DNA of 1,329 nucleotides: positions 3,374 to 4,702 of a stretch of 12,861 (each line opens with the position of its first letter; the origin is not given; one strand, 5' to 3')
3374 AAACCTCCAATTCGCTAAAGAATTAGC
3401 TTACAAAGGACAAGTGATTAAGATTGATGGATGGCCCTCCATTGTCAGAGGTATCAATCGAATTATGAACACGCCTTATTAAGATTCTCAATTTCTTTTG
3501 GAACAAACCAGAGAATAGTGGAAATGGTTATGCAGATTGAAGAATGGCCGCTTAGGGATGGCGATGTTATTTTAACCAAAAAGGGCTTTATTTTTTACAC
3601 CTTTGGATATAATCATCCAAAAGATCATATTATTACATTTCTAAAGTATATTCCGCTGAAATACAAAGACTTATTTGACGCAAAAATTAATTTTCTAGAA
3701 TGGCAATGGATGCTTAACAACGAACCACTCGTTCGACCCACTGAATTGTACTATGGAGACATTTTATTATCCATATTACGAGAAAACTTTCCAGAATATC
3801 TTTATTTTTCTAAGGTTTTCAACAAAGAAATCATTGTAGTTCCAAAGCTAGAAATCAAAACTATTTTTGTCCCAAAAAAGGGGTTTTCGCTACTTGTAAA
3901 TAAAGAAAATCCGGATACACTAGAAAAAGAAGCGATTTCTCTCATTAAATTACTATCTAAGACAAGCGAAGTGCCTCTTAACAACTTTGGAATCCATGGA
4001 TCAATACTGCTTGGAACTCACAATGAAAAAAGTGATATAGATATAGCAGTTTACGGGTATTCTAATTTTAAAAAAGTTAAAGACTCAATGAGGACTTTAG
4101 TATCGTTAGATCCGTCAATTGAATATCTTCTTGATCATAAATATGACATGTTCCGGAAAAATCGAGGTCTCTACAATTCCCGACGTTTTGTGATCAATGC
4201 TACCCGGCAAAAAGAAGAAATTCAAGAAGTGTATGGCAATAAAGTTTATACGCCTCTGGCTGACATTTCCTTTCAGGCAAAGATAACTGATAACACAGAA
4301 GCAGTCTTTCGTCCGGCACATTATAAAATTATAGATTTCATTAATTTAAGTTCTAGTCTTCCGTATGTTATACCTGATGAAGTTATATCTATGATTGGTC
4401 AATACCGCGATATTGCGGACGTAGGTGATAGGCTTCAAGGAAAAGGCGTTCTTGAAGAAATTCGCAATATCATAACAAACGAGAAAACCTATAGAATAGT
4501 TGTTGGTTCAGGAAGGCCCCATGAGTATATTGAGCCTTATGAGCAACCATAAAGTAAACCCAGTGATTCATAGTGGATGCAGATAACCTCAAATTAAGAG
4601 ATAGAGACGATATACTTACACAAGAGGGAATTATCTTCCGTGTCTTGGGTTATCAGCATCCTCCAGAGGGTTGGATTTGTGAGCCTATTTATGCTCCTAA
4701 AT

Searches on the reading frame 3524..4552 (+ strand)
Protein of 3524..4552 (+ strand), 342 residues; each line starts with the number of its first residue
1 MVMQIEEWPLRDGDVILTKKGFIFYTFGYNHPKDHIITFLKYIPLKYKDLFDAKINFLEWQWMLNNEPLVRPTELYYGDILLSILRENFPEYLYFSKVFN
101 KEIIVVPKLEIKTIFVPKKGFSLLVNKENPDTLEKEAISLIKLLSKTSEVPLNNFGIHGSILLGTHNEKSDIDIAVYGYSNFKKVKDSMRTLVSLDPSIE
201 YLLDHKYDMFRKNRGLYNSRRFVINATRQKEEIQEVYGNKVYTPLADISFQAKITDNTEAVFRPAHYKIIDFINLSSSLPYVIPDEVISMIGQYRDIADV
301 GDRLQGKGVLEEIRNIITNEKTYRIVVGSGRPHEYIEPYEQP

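Call 4: search_protein_families(library=pfam, proteins=[window:3524-4552:+], max_evalue=0.01)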
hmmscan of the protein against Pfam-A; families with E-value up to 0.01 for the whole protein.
window:3524-4552:+ (342 aa): 2 families
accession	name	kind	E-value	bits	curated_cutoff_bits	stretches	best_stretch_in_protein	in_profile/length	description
PF01909.29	NTP_transf_2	-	1.6e-06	28.9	21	1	155-209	17-71/93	Nucleotidyltransferase domain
PF18765.7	Polbeta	-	8.1e-06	26.4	26.9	1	155-209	16-66/93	Polymerase beta, Nucleotidyltransferase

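Call 5: search_protein_families(library=ncbifam, proteins=[window:3524-4552:+], max_evalue=0.01)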
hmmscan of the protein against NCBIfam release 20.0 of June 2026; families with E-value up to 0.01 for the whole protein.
window:3524-4552:+ (342 aa): 1 family
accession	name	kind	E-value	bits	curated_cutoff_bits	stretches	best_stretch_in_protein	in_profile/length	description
NF047752.1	MntA_antitoxin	equivalog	4.9e-05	23.2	60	1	156-210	11-60/106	type VII toxin-antitoxin system MntA family adenylyltransferase antitoxin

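Call 6: search_protein_families(library=padloc, proteins=[window:3524-4552:+], max_evalue=0.01)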
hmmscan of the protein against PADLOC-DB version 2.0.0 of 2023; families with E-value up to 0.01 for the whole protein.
window:3524-4552:+ (342 aa): 3 families
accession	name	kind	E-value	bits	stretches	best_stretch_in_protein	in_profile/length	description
PDLC04906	PDC-S09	-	2.2e-06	26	1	152-214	24-82/98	-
PDLC04904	PDC-S09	-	0.00019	19.6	1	151-216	24-83/104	-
PDLC04902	PDC-S09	-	0.0016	16.7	1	148-212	17-77/97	-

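Call 7: search_solved_structures(query=window:3524-4552:+, max_evalue=1, show_alignments=2)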
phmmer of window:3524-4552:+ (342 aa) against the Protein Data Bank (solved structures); distinct sequences matched with E-value up to 1: 1.
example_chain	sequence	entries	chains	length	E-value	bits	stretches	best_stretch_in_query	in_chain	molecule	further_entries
9h74_A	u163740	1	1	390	0.25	13.9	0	167-192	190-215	Eukaryotic translation initiation factor 2 subunit 1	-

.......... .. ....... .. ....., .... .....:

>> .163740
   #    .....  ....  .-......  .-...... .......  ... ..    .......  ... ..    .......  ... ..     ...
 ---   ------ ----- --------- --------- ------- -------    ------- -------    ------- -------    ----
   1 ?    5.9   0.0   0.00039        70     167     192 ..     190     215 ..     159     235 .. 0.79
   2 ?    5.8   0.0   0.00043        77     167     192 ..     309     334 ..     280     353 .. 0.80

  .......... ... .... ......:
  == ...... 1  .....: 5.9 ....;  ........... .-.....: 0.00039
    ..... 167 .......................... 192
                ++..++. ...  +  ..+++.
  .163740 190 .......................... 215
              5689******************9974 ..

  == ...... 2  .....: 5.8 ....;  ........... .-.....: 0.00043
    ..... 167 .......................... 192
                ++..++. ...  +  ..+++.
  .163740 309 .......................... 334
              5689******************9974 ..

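Call 9: find_homologous_proteins(query=window:3524-4552:+, max_evalue=0.001)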
Query window:3524-4552:+ (342 aa): 162 proteins with E <= 0.001 among 2494 candidates; the best 120 are listed.
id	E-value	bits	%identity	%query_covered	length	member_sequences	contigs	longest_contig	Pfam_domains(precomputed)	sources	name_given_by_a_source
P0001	7.0e-225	764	99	100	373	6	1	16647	PF18765.8,PF01909.30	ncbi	-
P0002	5.4e-196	669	87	99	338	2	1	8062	PF18765.8,PF01909.30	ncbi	ncbi:MAG: nucleotidyltransferase domain-containing protein [Promethearchaeota archaeon]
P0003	7.6e-194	662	87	99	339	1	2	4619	PF18765.8,PF01909.30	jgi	jgi:predicted nucleotidyltransferase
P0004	1.5e-191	654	88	99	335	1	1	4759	PF18765.8,PF01909.30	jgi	-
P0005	1.6e-184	631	84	99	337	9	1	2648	PF18765.8,PF01909.30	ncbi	-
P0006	3.6e-180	617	81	99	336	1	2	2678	PF18765.8,PF01909.30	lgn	-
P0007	7.5e-180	616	81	99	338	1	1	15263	PF18765.8,PF01909.30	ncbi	ncbi:MAG: nucleotidyltransferase domain-containing protein [Promethearchaeota archaeon]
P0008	9.0e-174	596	78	99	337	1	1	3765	PF18765.8,PF01909.30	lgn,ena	-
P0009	1.2e-168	579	77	99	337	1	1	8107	PF18765.8,PF01909.30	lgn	-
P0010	7.2e-168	576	75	99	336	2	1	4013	PF18765.8,PF01909.30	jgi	jgi:predicted nucleotidyltransferase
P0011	1.4e-164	566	73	99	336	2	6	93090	PF18765.8,PF01909.30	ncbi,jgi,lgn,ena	-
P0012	5.2e-159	547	72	98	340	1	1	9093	PF18765.8,PF01909.30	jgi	jgi:predicted nucleotidyltransferase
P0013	1.3e-157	543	72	98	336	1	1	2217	-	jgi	jgi:predicted nucleotidyltransferase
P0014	1.4e-155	536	71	98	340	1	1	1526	PF18765.8,PF01909.30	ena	-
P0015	1.9e-146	506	67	98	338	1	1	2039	PF18765.8,PF01909.30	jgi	-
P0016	6.9e-135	468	76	82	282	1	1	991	PF18765.8,PF01909.30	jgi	jgi:predicted nucleotidyltransferase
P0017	8.3e-131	455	82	73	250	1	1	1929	PF18765.8,PF01909.30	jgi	jgi:hypothetical protein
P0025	1.7e-82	296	47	98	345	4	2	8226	PF01909.30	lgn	-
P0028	1.2e-79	286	45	96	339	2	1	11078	PF01909.30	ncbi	ncbi:MAG: nucleotidyltransferase domain-containing protein [Candidatus Helarchaeota archaeon]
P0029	1.3e-79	286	44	97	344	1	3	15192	PF18765.8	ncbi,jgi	ncbi:MAG: hypothetical protein ACTSO9_07810 [Candidatus Helarchaeota archaeon]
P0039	1.1e-75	273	40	98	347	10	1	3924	PF01909.30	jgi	-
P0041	1.7e-75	273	45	97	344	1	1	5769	PF18765.8,PF01909.30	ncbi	ncbi:MAG: nucleotidyltransferase domain-containing protein [Promethearchaeota archaeon]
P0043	3.1e-75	272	42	98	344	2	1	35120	PF18765.8,PF01909.30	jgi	-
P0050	1.4e-74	270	43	98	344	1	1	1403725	PF18765.8,PF01909.30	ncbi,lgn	-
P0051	2.2e-74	269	44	97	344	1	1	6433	PF18765.8,PF01909.30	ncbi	ncbi:MAG: nucleotidyltransferase domain-containing protein [Candidatus Hodarchaeota archaeon]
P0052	2.4e-74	269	41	98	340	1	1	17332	PF18765.8,PF01909.30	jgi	-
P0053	3.9e-74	268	42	99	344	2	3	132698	PF18765.8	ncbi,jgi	ncbi:MAG: nucleotidyltransferase domain-containing protein [Candidatus Helarchaeota archaeon]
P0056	9.8e-74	267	43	99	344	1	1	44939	PF18765.8,PF01909.30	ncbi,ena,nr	ncbi:MAG: nucleotidyltransferase domain-containing protein [Candidatus Helarchaeota archaeon]|nr:nuc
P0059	2.8e-73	265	42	96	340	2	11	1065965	-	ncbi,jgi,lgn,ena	ncbi:MAG: hypothetical protein QXM89_04150 [Candidatus Bathyarchaeia archaeon]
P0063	3.0e-72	262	42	98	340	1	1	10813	PF18765.8,PF01909.30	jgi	-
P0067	6.5e-72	261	45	96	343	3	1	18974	PF18765.8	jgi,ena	-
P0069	9.8e-72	260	42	98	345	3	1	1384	PF18765.8,PF01909.30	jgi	-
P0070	1.0e-71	260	42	96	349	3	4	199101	PF18765.8,PF01909.30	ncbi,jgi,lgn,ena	ncbi:MAG: nucleotidyltransferase domain-containing protein [Candidatus Baldrarchaeia archaeon]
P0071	4.4e-71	258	41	97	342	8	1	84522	PF01909.30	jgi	-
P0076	5.1e-70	255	43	97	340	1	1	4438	PF01909.30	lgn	-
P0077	5.2e-70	255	40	96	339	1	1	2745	PF18765.8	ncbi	-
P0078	1.2e-69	253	42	96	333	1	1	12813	PF01909.30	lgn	-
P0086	4.6e-69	252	44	96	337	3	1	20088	PF18765.8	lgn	-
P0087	1.5e-68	250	44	97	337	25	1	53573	PF18765.8,PF01909.30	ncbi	-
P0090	4.0e-68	248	39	98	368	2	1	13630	PF18765.8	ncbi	-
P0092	4.9e-68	248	44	97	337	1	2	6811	PF18765.8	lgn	-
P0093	4.9e-68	248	40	94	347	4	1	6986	PF01909.30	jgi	-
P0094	5.4e-68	248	40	96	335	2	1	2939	PF01909.30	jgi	-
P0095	7.9e-68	247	41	96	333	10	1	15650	PF01909.30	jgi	-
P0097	2.4e-67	246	43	96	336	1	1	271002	PF18765.8,PF01909.30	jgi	-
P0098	2.9e-67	246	43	95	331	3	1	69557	PF18765.8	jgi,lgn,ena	-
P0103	3.1e-66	242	42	95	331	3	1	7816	PF18765.8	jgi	-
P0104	3.2e-66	242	39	99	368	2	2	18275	PF18765.8,PF01909.30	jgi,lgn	jgi:predicted nucleotidyltransferase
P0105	5.7e-66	241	41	96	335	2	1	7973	PF01909.30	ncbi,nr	ncbi:MAG: nucleotidyltransferase domain-containing protein [Candidatus Bathyarchaeota archaeon]|nr:n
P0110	1.9e-65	240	40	96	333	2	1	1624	PF18765.8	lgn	-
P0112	7.3e-65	238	40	97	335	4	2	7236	PF01909.30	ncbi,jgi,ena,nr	ncbi:hypothetical protein DRO42_05275 [Candidatus Bathyarchaeota archaeon]|nr:MAG: hypothetical prot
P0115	1.8e-64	236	39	95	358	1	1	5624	PF01909.30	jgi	jgi:predicted nucleotidyltransferase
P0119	5.8e-64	235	43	96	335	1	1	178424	-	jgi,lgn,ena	-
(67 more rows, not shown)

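Call 14: find_related_loci(query=A2, collection=genome_contigs, flank=7000)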
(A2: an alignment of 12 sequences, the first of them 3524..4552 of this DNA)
Query A2 (342 aa) in genome_contigs; peptide patterns used: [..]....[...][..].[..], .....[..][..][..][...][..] (x = any residue, [..] = any of these).
58 stretches matched a pattern; 33 encode a relative of the query (tblastn E <= 1e-3); 33 distinct loci.
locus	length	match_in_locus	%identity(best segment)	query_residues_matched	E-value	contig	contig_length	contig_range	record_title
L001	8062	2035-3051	87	1-339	0e+0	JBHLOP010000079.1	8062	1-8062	MAG: Promethearchaeota archaeon isolate DZ3M.366 DZ3M.366@33939, whole genome shotgun sequence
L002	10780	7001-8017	83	1-341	0e+0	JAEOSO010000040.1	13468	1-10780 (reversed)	MAG: Candidatus Borrarchaeota archaeon isolate Yap75.bin3.45 contig-145_3562, whole genome shotgun sequence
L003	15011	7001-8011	73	2-339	1e-170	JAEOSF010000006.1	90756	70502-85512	MAG: Candidatus Borrarchaeum yapensis isolate Yap2000.bin9.141 contig-145_59, whole genome shotgun sequence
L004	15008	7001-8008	44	2-338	6e-93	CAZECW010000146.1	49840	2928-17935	MAG TPA_asm: uncultured archaeon isolate SRP231805_co4_171 genome assembly, contig: k141_343210, whole genome shotgun se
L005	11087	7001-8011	44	1-338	5e-94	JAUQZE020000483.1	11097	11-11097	MAG: Candidatus Freyarchaeota archaeon isolate SQRJ_82 k255_547546, whole genome shotgun sequence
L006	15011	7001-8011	44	1-338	2e-92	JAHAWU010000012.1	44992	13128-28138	MAG: Candidatus Jordarchaeia archaeon isolate QZM_A3 QZM_A3_scaffold_249_curated, whole genome shotgun sequence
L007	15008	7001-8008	44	2-338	7e-90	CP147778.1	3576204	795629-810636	MAG: Candidatus Freyarchaeota archaeon SRVP19_Freyarchaeia-1 chromosome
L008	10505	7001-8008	44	2-338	2e-88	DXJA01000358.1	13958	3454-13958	MAG TPA_asm: Candidatus Jordarchaeum madagascariense isolate EB_bin_7 k141_223580, whole genome shotgun sequence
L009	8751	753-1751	47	3-338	5e-88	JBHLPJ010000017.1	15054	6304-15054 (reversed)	MAG: Promethearchaeota archaeon isolate H2M.176 H2M.176@3585, whole genome shotgun sequence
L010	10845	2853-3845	45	11-338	6e-87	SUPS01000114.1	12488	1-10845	MAG: Candidatus Helarchaeota ASGARD archaeon Hel_GB_A NODE_6160_length_12488_cov_13.9543, whole genome shotgun sequence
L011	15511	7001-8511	46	10-338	2e-84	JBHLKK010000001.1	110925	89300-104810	MAG: Candidatus Hodarchaeota archaeon isolate DZ1B.307 DZ1B.307@269, whole genome shotgun sequence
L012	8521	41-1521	46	10-338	3e-83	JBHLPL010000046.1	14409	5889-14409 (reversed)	MAG: Promethearchaeota archaeon isolate H2M.186 H2M.186@3863, whole genome shotgun sequence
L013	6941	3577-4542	44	8-338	8e-83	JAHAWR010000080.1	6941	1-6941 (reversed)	MAG: Candidatus Jordarchaeia archaeon isolate QC4 QC4_scaffold_8729_curated, whole genome shotgun sequence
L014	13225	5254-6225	43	8-340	3e-82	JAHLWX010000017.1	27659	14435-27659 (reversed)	MAG: Candidatus Jordarchaeum sp. LHC_1308 MAG_1308_Ga0212122_1000501, whole genome shotgun sequence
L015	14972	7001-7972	42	8-340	8e-81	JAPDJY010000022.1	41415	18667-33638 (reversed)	MAG: Thermoproteota archaeon isolate S9B3_HD70 c_000000000327, whole genome shotgun sequence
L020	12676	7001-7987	42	7-336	1e-77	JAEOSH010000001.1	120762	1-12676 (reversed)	MAG: Candidatus Baldrarchaeum yapensis isolate Yap30.bin9.72 contig_3, whole genome shotgun sequence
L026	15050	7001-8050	39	5-342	2e-72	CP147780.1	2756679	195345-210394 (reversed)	MAG: Candidatus Atabeyarchaeum deiterrae isolate SRVP18_Atabeyarchaeia-2 chromosome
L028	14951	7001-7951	38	10-335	3e-65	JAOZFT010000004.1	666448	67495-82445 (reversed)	MAG: Thermoproteota archaeon isolate INS_M20_B145 k127_1715, whole genome shotgun sequence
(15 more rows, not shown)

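Call 21: search_protein_families(library=pfam, proteins=[L004:6247-7017:+, L010:3835-4644:-, L004:4536-5912:-, L004:482-2482:-, L010:4733-5494:+, L009:2823-3701:-, L013:5688-6941:-, L009:5187-5495:-, L028:5774-6928:+, L010:6342-6806:-], max_evalue=0.001)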
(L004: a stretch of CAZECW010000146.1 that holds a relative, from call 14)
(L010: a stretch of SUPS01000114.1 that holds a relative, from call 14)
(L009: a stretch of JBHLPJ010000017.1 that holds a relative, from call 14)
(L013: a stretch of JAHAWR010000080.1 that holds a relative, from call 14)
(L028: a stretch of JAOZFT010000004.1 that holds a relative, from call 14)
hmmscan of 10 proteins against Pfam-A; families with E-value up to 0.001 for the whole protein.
L004:6247-7017:+ (256 aa): 6 families
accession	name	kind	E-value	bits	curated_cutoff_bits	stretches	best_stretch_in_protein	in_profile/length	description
PF08433.16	KTI12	-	3.9e-45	154.9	22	1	1-248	1-252/271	Chromatin associated protein KTI12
PF13671.12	AAA_33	-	7.5e-20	72.1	27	1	2-140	1-143/143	AAA domain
PF01583.26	APS_kinase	-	3.7e-08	34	21.1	1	2-114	4-114/152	Adenylylsulphate kinase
PF06745.19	ATPase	-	3.3e-05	23.8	26.6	1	4-100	23-120/231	KaiC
PF01591.24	6PF2K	-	7e-05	22.7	27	1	2-101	15-125/223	6-phosphofructo-2-kinase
PF06414.18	Zeta_toxin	-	0.00021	21.3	22.3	1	2-122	18-144/199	Zeta toxin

L010:3835-4644:- (269 aa): 6 families
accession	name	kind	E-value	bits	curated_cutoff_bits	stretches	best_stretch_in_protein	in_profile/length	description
PF08433.16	KTI12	-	6.8e-35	121.3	22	1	11-221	3-211/271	Chromatin associated protein KTI12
PF13671.12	AAA_33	-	2.8e-12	47.6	27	1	11-150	1-143/143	AAA domain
PF06414.18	Zeta_toxin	-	4.6e-08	33.2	22.3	1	6-124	13-136/199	Zeta toxin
PF01583.26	APS_kinase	-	1.4e-07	32.1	21.1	1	10-125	3-115/152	Adenylylsulphate kinase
PF13238.12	AAA_18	-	0.00027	21.8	29.4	1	12-35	1-23/128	AAA domain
PF06745.19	ATPase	-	0.00071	19.4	26.6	0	11-115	21-125/231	KaiC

L004:4536-5912:- (458 aa): 3 families
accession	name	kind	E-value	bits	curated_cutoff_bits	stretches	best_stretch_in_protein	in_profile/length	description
PF08543.17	Phos_pyr_kin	-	1e-87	294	27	1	18-263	1-246/246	Phosphomethylpyrimidine kinase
PF10120.14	ThiN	-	6.9e-61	205.2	25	1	281-448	2-164/165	Thiamine-phosphate synthase ThiN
PF00294.29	PfkB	-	0.00017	21.5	25.8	1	130-241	177-282/302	pfkB family carbohydrate kinase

L004:482-2482:- (666 aa): 4 families
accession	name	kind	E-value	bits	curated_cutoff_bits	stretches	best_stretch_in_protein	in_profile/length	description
PF13307.12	Helicase_C_2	-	3.3e-50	170.9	25.3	1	473-642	2-169/170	Helicase C-terminal domain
PF06733.21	DEAD_2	-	1.2e-27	97.1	21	1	69-254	1-169/172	DEAD_2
PF00270.35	DEAD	-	2.3e-09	37.6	26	0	43-101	18-83/167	DEAD/DEAH box helicase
PF06777.17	HBB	-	9.6e-08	32.3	30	1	351-440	94-178/190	Helical and beta-bridge domain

L010:4733-5494:+ (253 aa): 3 families
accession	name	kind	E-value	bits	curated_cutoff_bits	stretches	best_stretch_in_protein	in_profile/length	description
PF01026.27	TatD_DNase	-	1.2e-72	244.8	27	1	3-247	1-253/253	TatD related DNase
PF01979.26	Amidohydro_1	-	7.2e-07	29.2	25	1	2-201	6-232/345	Amidohydrolase family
PF02310.24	B12-binding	-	0.00053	20.3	32.1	0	18-51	40-74/121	B12 binding domain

L009:2823-3701:- (292 aa): 1 family
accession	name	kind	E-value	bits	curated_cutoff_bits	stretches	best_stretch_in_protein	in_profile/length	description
PF12801.12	Fer4_5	-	1e-19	70.6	22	2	66-108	4-46/48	4Fe-4S binding domain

L013:5688-6941:- (417 aa): 1 family
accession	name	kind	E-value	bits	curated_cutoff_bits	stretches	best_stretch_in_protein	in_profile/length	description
PF09861.14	Lar_N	-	1.1e-56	191.7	23.3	1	10-201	1-194/204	Lactate racemase N-terminal domain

L009:5187-5495:- (102 aa): 0 families

L028:5774-6928:+ (384 aa): 6 families
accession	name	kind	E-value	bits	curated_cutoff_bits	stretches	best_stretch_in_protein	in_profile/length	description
PF02655.19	ATP-grasp_3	-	1.2e-31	110.4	23.2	1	116-283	5-160/160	ATP-grasp domain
PF02222.28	ATP-grasp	-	3.4e-07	30.5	27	1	121-280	2-163/179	ATP-grasp domain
PF02786.22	CPSase_L_D2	-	1.4e-06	28.4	19.8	0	124-176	11-65/211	Carbamoyl-phosphate synthase L chain, ATP binding domain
PF15632.11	ATPgrasp_Ter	-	3.5e-06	27.2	29.1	1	241-314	47-118/131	ATP-grasp in the biosynthetic pathway with Ter operon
PF08443.16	RimK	-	1.5e-05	25.1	21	1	118-295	7-180/188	RimK-like ATP-grasp domain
PF14397.11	ATPgrasp_ST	-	6.8e-05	22.6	31.4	0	104-186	11-99/278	Sugar-transfer associated ATP-grasp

L010:6342-6806:- (154 aa): 0 families

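Call 27: predict_structure(alignment_id=A2)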
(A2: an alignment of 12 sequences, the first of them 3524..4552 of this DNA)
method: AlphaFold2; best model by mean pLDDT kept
length: 342 residues; sequences in the alignment: 12
mean_pLDDT: 90.0   pTM: 0.87
mean pLDDT of the five models: 90.0, 89.8, 89.7, 89.6, 89.1
residues with pLDDT >= 90: 242; 70-90: 84; 50-70: 11; < 50: 5
segments of 3 or more residues with pLDDT < 50: 1-3
pLDDT, mean of each block of 10 residues (from residue 1): 59 91 88 89 94 85 92 79 93 89 92 94 95 96 97 95 90 95 95 92 90 94 92 83 92 95 93 80 91 90 95 93 91 87 42
secondary structure, 60 per line:
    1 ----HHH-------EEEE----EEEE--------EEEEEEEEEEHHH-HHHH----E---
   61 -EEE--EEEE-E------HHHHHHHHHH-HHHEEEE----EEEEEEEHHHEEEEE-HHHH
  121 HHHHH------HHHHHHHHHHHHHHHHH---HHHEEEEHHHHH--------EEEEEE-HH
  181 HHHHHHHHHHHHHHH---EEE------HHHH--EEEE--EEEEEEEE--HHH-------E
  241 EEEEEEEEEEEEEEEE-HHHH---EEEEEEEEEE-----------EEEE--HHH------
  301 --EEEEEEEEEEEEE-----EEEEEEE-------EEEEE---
elements in order: E15-18 E23-26 E35-44 H49-52 E62-64 E67-70 H79-88 E93-96 E101-107 E111-115 H117-125 H132-148 E155-158 H159-163 E172-177 H179-195 E199-201 H208-211 E214-217 E220-227 E240-256 H258-261 E265-274 E286-289 E303-315 E321-327 E335-339

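Call 30: fold_search(model_id=the predicted structure, library=pdb)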
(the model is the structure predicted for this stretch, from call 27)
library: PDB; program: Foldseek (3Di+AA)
matches with E <= 10: 779; with E <= 0.001: 0
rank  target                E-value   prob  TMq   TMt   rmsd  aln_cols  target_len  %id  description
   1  1q78                  1.2e-02  0.89  0.18  0.14  11.5       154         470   14  Crystal structure of poly(A) polymerase in complex with 3'-dATP and magnesium chloride (released 2004-09-07)
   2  5wu6_B                1.2e-02  0.60  0.19  0.17  20.6       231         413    8  Crystal structure of apo human Tut1, form IV (released 2017-05-31)
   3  1l1o_B                1.3e-02  0.99  0.17  0.44   5.8        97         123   16  Structure of the human Replication Protein A (RPA) trimerization core (released 2002-06-05)
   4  1sru_A                1.9e-02  0.84  0.15  0.44   8.7       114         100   11  Crystal structure of full length E. coli SSB protein (released 2004-08-03)
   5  7q73                  2.2e-02  0.77  0.17  0.12  12.1       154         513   17  Structure of Pla1 apo (released 2022-12-07)
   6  4lt6_B                2.4e-02  0.91  0.21  0.16  10.8       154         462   16  Crystal Structure of human poly(A) polymerase gamma (released 2013-10-09)
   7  7q74_A                2.5e-02  0.69  0.16  0.12  11.3       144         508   16  Structure of Pla1 apo, with a C-terminal deletion (released 2022-12-07)
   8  7q74_B                2.5e-02  0.66  0.16  0.12  11.6       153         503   16  Structure of Pla1 apo, with a C-terminal deletion (released 2022-12-07)
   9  9dei_N                2.7e-02  0.54  0.15  0.31  11.3       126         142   14  Trypanosoma brucei mitochondrial RNA-editing catalytic complex 1, U-deletion (RECC1) (released 2026-01-21)
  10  9dei_E                2.8e-02  0.54  0.14  0.34  10.7       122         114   14  Trypanosoma brucei mitochondrial RNA-editing catalytic complex 1, U-deletion (RECC1) (released 2026-01-21)
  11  9dei_G                3.0e-02  0.92  0.19  0.37  15.0       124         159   10  Trypanosoma brucei mitochondrial RNA-editing catalytic complex 1, U-deletion (RECC1) (released 2026-01-21)
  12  5a30_A                3.0e-02  0.54  0.20  0.15  17.2       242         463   10  Crystal structure of mtPAP N472D mutant in complex with ATPgammaS (released 2015-09-09)
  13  9ijj_4G               3.0e-02  0.07  0.07  0.01  18.5       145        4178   13  In situ structure of the central apparatus in mouse sperm axoneme. (released 2025-06-04)
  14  2hhp                  3.2e-02  0.60  0.17  0.13   9.7       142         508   15  Structure of yeast poly(A) polymerase in a closed conformation. (released 2007-01-23)
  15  3c66_A                3.2e-02  0.38  0.17  0.12  12.6       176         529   18  Yeast poly(A) polymerase in complex with Fip1 residues 80-105 (released 2008-05-20)
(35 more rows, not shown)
